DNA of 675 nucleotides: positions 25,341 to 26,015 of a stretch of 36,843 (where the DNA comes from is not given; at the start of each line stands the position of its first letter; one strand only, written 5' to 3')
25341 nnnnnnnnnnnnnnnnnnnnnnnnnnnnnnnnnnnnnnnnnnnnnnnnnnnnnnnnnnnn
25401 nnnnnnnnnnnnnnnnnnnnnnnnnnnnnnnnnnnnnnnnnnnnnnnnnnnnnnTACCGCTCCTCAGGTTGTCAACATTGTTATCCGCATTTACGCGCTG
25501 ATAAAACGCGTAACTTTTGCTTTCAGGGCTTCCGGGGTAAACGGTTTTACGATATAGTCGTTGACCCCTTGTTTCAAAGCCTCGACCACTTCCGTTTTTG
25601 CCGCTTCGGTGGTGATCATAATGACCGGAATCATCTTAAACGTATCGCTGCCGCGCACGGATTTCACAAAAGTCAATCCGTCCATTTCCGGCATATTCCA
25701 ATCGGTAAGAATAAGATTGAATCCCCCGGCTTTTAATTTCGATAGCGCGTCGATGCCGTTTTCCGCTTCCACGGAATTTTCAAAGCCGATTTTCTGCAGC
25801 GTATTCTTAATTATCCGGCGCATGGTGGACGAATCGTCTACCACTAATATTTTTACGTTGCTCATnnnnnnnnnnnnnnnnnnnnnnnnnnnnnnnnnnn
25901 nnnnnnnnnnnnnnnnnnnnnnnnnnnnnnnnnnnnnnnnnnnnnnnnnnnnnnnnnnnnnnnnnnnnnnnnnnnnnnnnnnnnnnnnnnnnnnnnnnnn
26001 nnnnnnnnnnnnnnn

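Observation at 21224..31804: CheA-less phosphorelay fused to the flagellar switch: 12-gene minus-strand cluster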

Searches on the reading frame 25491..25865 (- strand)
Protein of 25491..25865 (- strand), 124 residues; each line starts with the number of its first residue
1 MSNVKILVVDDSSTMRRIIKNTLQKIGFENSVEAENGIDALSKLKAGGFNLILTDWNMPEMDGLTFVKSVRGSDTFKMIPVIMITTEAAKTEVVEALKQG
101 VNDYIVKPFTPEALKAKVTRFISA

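Call 4: search_protein_families(library=pfam, proteins=[window:25491-25865:-], max_evalue=0.01)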
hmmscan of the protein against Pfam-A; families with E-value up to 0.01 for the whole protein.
window:25491-25865:- (124 aa): 2 families
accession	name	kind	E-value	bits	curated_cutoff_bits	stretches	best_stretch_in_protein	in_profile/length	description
PF00072.30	Response_reg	-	5.1e-30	104.3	30.2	1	6-118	1-110/111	Response regulator receiver domain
PF00496.27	SBP_bac_5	-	0.0055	16.3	32.4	1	13-74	302-364/368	Bacterial extracellular solute-binding proteins, family 5 Middle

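Call 26: search_protein_families(library=ncbifam, proteins=[window:25491-25865:-], max_evalue=0.001)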
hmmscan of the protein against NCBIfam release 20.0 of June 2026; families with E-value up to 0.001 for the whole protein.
window:25491-25865:- (124 aa): 102 families (the best 25 are shown)
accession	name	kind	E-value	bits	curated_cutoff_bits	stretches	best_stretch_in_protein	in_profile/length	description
NF007901.0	PRK10610.1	equivalog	2.1e-41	141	189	1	3-120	5-122/129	chemotaxis response regulator CheY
TIGR02154.1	PhoB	equivalog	3.6e-26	91.9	296.2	1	4-119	3-117/226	phosphate regulon transcriptional regulator PhoB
NF008099.0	PRK10841.1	equivalog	8.4e-22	76.8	920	1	3-121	824-939/949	two-component system sensor histidine kinase RcsC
NF045944.1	ResRegRpaBCyano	equivalog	1.3e-21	77.1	330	1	7-120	1-110/229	response regulator transcription factor RpaB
NF041733.1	resp_reg_CseB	equivalog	8e-21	74.4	350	1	5-119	2-112/228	two-component system response regulator CseB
NF008469.0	PRK11361.1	equivalog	9.3e-21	74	714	1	4-120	5-118/461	acetoacetate metabolism transcriptional regulator AtoC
NF001965.0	PRK00742.1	subfamily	1.6e-20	73.6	293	1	2-114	2-114/357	chemotaxis-specific protein-glutamate methyltransferase CheB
NF040689.1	MtrAB_MtrA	equivalog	1.7e-20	73.3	300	1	6-119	1-110/219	MtrAB system response regulator MtrA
NF007546.0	PRK10161.1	equivalog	2.6e-20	73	471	1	5-119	4-117/229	phosphate response regulator transcription factor PhoB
NF053854.1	RespRegPhoBBctds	equivalog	4.6e-20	71.9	270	1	6-119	1-112/225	two-component system response regulator PhoB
NF007005.1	PRK09468.1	equivalog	1.7e-19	70.2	331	1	3-119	3-116/237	osmolarity response regulator transcription factor OmpR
NF007969.0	PRK10693.1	equivalog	2.2e-19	69.7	329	1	4-110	8-111/337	two-component system response regulator RssB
NF007135.0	PRK09581.1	equivalog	3.9e-19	68.8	474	1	4-118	3-116/457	PleD family two-component system response regulator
NF006900.1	PRK09390.1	equivalog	9.4e-19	67.7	255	1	3-121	4-119/203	response regulator FixJ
NF051850.1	RespRegRprY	equivalog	1.9e-18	66.7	370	1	3-119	4-117/234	response regulator transcription factor RprY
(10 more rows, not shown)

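Call 27: search_solved_structures(query=window:25491-25865:-, max_evalue=1e-15, show_alignments=2)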
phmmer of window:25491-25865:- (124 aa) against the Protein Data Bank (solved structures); distinct sequences matched with E-value up to 1e-15: 78 (the best 60 are shown).
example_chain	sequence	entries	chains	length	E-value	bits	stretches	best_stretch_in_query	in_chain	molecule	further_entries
3gwg_A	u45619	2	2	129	4.2e-44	152.5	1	2-118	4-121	Chemotaxis protein cheY homolog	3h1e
3h1g_A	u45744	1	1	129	2.1e-43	150.3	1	2-118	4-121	Chemotaxis protein cheY homolog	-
3h1f_A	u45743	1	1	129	5.6e-43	148.9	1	2-118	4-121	Chemotaxis protein cheY homolog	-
3oo0_A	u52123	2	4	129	4.8e-39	136.2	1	3-121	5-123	Chemotaxis protein CheY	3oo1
3myy_A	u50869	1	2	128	4.9e-39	136.2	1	3-121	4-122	Chemotaxis protein cheY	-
4hns_A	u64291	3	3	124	8.3e-39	135.5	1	2-120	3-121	Chemotaxis protein CheY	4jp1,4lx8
3to5_A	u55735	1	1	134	9.5e-39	135.3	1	2-121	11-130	CheY homolog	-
3olw_A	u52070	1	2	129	1.3e-38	134.8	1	3-121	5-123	Chemotaxis protein CheY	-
2fka_A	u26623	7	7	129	1.3e-38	134.8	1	3-121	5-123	Chemotaxis protein cheY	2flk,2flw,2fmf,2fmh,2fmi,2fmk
2che_A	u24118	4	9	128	1.3e-38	134.8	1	3-121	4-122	CHEY | Chemotaxis protein cheY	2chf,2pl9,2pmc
4hnq_A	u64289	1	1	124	2.2e-38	134.1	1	2-120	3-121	Chemotaxis protein CheY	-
2chy_A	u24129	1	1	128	2.4e-38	134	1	3-121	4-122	CHEY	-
3olx_A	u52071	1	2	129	4.8e-38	133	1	3-121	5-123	Chemotaxis protein CheY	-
1d4z_A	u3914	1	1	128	4.8e-38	133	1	3-121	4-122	CHEMOTAXIS PROTEIN CHEY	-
1jbe_A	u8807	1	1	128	4.9e-38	133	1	3-121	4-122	Chemotaxis protein CheY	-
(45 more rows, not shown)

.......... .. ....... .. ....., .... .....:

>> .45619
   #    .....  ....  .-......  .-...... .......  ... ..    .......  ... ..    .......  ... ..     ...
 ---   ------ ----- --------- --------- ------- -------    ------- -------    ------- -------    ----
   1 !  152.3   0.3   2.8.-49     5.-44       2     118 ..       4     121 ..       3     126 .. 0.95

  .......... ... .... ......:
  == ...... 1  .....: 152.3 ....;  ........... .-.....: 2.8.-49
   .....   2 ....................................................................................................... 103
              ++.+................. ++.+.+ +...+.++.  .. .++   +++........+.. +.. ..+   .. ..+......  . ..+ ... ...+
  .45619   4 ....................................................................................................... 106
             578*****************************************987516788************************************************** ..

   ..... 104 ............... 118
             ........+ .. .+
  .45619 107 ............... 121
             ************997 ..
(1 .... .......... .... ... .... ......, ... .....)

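Call 41: find_homologous_proteins(query=window:25491-25865:-, max_evalue=1e-40)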
Query window:25491-25865:- (124 aa): 425 proteins with E <= 1e-40 among 8000 candidates; the best 120 are listed.
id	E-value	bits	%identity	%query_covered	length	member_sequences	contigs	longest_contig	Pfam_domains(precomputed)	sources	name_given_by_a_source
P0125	3.6e-72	257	100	100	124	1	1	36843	PF00072.31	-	-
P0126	3.5e-60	219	85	100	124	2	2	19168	PF00072.31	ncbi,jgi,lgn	-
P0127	1.4e-59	217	82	99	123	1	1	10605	PF00072.31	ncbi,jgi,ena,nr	ncbi:MAG: two-component system response regulator [Candidatus Omnitrophota bacterium]|nr:MAG: two-co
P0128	2.9e-59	216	84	100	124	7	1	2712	PF00072.31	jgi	jgi:two-component system, chemotaxis family, chemotaxis protein CheY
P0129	1.6e-58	214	82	98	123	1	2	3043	PF00072.31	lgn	-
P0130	2.9e-58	213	83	99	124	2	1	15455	PF00072.31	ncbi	-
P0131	2.9e-57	209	81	100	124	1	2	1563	PF00072.31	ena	-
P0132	3.0e-57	209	79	98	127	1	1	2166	PF00072.31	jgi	jgi:two-component system chemotaxis response regulator CheY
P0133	9.6e-57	208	80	100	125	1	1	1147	PF00072.31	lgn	-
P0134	1.1e-56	208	79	98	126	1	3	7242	PF00072.31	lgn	-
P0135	1.5e-55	204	80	99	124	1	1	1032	PF00072.31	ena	-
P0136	3.7e-55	203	79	99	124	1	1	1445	PF00072.31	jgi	-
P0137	1.2e-54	201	76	95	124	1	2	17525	PF00072.31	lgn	-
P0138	2.6e-52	194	77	94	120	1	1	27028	PF00072.31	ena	-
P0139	2.6e-51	190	74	95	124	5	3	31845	PF00072.31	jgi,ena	-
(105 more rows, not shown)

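Call 42: find_encoding_contigs(protein=P0126, flank=10000, max_places=3)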
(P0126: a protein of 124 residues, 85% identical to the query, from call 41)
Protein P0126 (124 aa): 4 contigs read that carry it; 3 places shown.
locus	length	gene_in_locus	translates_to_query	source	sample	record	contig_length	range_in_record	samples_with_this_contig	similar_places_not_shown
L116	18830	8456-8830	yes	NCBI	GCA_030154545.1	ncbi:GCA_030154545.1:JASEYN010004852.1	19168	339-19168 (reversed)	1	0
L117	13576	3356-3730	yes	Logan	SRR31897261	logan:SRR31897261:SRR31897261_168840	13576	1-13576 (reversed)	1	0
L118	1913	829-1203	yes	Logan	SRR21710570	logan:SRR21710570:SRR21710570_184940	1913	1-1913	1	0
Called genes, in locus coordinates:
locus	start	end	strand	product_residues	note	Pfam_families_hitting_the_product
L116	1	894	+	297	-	?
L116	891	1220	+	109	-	PF01627:Hpt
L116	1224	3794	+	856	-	PF00072:Response_reg, PF00989:PAS, PF08447:PAS_3, PF08448:PAS_4, PF13426:PAS_9 (weak), PF07568:HisKA_2, PF02518:HATPase_c, PF13581:HATPase_c_2, +2 more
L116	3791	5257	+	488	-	PF00072:Response_reg, PF00989:PAS (weak), PF02518:HATPase_c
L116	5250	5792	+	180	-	PF00072:Response_reg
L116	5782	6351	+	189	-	-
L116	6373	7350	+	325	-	PF02154:FliM, PF01052:FliMN_C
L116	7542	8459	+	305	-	PF01052:FliMN_C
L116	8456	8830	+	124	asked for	PF00072:Response_reg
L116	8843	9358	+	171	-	PF13690:CheX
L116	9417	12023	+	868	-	PF01627:Hpt, PF27543:FimL_C (faint), PF01627:Hpt, PF02895:H-kinase_dim, PF02518:HATPase_c, PF01584:CheW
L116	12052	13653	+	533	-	PF01627:Hpt, PF02518:HATPase_c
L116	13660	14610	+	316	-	PF03975:CheD, PF00072:Response_reg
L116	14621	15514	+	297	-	PF03705:CheR_N, PF01739:CheR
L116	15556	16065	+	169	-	PF03975:CheD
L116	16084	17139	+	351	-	PF00072:Response_reg, PF01339:CheB_methylest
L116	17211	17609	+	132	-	PF00571:CBS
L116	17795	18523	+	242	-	PF00460:Flg_bb_rod, PF22692:LlgE_F_G_D1, PF06429:Flg_bbr_C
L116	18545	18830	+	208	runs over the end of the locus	?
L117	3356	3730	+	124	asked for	PF00072:Response_reg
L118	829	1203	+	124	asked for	PF00072:Response_reg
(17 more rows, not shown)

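Call 43: find_encoding_contigs(protein=P0130, flank=10000, max_places=3)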
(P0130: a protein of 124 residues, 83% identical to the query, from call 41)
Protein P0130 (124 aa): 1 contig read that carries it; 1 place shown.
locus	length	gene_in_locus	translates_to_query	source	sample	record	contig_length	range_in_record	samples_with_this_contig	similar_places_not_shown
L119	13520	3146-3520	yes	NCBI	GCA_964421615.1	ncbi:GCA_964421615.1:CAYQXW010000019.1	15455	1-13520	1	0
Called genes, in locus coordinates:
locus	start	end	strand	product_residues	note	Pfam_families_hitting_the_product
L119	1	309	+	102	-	?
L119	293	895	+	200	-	-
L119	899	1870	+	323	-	PF02154:FliM, PF01052:FliMN_C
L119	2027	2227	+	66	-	PF12728:HTH_17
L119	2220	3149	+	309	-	PF01052:FliMN_C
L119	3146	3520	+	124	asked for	PF00072:Response_reg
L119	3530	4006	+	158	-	PF13690:CheX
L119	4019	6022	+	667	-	PF00015:MCPsignal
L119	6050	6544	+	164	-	PF01584:CheW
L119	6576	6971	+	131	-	PF00072:Response_reg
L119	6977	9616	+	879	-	PF01627:Hpt, PF02895:H-kinase_dim, PF02518:HATPase_c, PF01584:CheW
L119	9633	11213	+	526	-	PF01627:Hpt, PF02518:HATPase_c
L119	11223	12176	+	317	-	PF03975:CheD, PF00072:Response_reg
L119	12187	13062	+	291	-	PF03705:CheR_N, PF08242:Methyltransf_12 (faint), PF01739:CheR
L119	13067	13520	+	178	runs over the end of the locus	PF03975:CheD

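Call 45: list_cluster_members(proteins=[P0126, P0130, P0134, P0128])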
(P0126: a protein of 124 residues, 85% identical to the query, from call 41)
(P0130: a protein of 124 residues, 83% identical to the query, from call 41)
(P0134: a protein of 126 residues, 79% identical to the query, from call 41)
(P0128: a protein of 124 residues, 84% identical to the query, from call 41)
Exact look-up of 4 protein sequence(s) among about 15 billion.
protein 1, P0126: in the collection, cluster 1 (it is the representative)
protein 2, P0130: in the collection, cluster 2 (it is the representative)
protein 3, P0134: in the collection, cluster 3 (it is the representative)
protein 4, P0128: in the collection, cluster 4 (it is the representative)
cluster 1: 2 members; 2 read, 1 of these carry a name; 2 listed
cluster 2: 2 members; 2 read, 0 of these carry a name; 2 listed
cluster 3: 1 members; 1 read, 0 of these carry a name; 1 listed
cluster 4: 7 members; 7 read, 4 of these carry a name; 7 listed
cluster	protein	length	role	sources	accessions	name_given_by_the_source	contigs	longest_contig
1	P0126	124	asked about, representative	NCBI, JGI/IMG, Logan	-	-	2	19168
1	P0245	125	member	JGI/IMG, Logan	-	two-component system chemotaxis response regulator CheY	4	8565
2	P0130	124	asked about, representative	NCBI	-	-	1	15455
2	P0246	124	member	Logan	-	-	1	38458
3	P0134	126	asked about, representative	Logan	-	-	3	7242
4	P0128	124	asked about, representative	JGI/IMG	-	two-component system, chemotaxis family, chemotaxis protein CheY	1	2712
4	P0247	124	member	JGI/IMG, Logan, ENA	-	two-component system chemotaxis response regulator CheY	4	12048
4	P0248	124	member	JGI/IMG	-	two-component system chemotaxis response regulator CheY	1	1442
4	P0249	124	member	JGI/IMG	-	two-component system, chemotaxis family, chemotaxis protein CheY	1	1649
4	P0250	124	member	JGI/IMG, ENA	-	-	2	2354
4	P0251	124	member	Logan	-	-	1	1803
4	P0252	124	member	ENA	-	-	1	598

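Call 46: find_encoding_contigs(protein=P0246, flank=10000, max_places=2)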
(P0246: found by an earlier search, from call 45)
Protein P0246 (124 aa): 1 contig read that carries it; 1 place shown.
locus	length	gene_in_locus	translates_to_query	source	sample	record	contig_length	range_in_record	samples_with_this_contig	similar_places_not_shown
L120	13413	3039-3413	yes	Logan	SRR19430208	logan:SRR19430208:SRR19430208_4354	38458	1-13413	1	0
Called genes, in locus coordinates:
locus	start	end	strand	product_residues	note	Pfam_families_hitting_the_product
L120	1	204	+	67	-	?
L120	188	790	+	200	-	-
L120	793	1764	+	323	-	PF02154:FliM, PF01052:FliMN_C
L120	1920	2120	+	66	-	PF12728:HTH_17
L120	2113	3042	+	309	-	PF01052:FliMN_C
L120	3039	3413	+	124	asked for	PF00072:Response_reg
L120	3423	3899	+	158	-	PF13690:CheX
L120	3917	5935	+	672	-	PF12729:4HB_MCP_1 (weak), PF00015:MCPsignal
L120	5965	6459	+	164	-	PF01584:CheW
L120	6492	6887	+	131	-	PF00072:Response_reg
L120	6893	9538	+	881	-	PF01627:Hpt, PF02895:H-kinase_dim, PF02518:HATPase_c, PF01584:CheW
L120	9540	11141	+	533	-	PF01627:Hpt, PF02518:HATPase_c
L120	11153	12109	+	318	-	PF03975:CheD, PF00072:Response_reg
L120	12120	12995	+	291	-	PF03705:CheR_N, PF01739:CheR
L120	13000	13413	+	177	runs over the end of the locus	PF03975:CheD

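Call 47: find_encoding_contigs(protein=P0247, flank=10000, max_places=3)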
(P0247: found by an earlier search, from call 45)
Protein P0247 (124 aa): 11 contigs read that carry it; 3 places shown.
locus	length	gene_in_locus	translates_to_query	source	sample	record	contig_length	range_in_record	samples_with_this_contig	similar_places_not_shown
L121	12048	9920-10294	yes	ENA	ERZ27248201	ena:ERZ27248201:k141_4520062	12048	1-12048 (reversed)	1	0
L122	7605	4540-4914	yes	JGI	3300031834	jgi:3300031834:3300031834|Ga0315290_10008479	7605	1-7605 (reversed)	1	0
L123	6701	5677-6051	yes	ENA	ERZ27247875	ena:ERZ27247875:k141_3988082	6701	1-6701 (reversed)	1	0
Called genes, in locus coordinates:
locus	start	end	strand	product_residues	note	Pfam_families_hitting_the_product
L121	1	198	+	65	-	?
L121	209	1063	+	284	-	PF03705:CheR_N, PF01739:CheR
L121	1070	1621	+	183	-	PF03975:CheD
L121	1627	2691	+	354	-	PF00072:Response_reg, PF01339:CheB_methylest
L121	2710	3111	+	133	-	PF00072:Response_reg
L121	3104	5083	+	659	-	PF00072:Response_reg, PF08447:PAS_3, PF00512:HisKA (faint), PF02518:HATPase_c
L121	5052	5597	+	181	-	PF00072:Response_reg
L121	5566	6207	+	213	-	-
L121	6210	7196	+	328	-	PF02154:FliM, PF01052:FliMN_C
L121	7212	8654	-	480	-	PF00989:PAS (faint), PF08448:PAS_4 (faint), PF13426:PAS_9, PF07536:HWE_HK (weak), PF07568:HisKA_2, PF02518:HATPase_c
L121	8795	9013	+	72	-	PF12728:HTH_17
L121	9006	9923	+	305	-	PF01052:FliMN_C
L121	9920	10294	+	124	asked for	PF00072:Response_reg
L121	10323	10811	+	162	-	PF13690:CheX, PF04509:CheC (weak)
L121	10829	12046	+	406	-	?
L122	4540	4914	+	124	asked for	PF00072:Response_reg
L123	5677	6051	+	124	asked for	PF00072:Response_reg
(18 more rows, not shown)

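Call 50: search_protein_families(library=pfam, proteins=[L116:5782-6351:+, L119:293-895:+, L121:5566-6207:+, L116:1-894:+, L116:891-1220:+, L116:5250-5792:+, L121:5052-5597:+, L121:2710-3111:+], max_evalue=0.1)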
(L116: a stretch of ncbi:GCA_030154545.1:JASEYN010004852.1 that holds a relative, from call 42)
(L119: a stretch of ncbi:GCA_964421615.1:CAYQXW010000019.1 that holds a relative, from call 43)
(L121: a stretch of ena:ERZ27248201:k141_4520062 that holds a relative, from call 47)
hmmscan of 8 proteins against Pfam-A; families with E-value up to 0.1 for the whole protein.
L116:5782-6351:+ (189 aa): 0 families

L119:293-895:+ (200 aa): 0 families

L121:5566-6207:+ (213 aa): 0 families

L116:1-894:+ (297 aa): 2 families
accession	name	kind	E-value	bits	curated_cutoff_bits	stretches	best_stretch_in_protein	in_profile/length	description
PF00072.30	Response_reg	-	3.3e-28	98.5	30.2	1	172-281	1-109/111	Response regulator receiver domain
PF06490.17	FleQ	-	0.0036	18.1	22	1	171-286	1-107/108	Flagellar regulatory protein FleQ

L116:891-1220:+ (109 aa): 1 family
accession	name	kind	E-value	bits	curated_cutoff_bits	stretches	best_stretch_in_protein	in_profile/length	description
PF01627.28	Hpt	-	7.9e-09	36.1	24.6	1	25-91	2-68/84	Hpt domain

L116:5250-5792:+ (180 aa): 3 families
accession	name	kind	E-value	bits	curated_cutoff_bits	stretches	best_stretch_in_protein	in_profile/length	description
PF00072.30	Response_reg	-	4.2e-20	72.4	30.2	1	7-110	1-102/111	Response regulator receiver domain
PF20274.4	cREC_REC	-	0.0029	18.7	27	1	8-69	3-53/88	Cyclic-phosphate processing Receiver domain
PF04295.18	GD_AH_second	-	0.016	15.7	27.3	1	73-122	71-124/136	D-galactarate dehydratase/Altronate hydrolase, second domain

L121:5052-5597:+ (181 aa): 2 families
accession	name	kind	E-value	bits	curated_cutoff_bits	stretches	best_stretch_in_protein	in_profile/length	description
PF00072.30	Response_reg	-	2.8e-21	76.2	30.2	1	7-110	1-102/111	Response regulator receiver domain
PF20274.4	cREC_REC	-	0.0065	17.6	27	1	8-70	3-54/88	Cyclic-phosphate processing Receiver domain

L121:2710-3111:+ (133 aa): 1 family
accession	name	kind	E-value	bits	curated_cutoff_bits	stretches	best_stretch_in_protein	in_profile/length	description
PF00072.30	Response_reg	-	2.9e-15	56.8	30.2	1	7-121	1-110/111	Response regulator receiver domain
